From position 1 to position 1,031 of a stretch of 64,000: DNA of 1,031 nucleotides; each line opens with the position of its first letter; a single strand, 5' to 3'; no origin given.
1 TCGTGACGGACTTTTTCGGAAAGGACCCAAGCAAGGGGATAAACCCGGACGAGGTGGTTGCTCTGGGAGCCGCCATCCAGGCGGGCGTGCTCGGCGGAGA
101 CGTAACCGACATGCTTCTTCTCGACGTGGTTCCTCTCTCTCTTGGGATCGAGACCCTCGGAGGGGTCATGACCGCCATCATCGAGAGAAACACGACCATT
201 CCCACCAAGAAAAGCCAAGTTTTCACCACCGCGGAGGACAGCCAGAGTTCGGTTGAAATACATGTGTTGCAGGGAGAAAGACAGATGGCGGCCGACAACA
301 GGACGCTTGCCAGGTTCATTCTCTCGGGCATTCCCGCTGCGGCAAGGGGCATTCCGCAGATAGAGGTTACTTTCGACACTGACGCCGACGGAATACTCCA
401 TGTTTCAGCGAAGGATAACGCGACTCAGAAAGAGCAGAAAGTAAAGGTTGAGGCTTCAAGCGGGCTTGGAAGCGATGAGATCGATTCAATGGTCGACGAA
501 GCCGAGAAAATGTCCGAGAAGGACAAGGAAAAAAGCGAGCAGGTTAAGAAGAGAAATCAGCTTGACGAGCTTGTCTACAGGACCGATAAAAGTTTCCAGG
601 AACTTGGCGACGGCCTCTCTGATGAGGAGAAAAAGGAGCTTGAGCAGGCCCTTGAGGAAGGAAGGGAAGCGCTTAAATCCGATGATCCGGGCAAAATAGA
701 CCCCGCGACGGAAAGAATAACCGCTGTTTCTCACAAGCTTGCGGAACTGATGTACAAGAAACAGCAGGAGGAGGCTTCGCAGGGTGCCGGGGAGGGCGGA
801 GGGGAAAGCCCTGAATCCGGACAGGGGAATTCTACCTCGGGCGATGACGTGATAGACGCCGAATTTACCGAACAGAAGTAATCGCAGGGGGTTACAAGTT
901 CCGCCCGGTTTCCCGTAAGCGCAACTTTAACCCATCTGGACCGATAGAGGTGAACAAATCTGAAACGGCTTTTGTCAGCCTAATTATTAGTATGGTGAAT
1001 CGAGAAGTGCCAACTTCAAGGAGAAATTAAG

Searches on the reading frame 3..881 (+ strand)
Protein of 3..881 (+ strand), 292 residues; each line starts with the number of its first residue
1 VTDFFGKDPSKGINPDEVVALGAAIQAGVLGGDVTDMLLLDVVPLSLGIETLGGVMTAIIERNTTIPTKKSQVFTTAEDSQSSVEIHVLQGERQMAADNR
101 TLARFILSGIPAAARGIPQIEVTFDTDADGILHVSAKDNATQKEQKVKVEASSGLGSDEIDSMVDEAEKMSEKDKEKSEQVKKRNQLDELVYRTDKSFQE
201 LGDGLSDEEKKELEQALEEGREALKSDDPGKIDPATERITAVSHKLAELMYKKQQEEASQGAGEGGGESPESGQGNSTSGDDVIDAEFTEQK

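Call 69: search_protein_families(library=pfam, proteins=[window:3-881:+], max_evalue=0.0001)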
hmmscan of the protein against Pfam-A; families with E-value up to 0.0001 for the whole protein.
window:3-881:+ (292 aa): 1 family
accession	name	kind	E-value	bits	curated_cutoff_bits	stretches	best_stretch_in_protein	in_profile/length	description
PF00012.26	HSP70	-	4.1e-88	296.6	20.6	1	2-251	347-598/599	Hsp70 protein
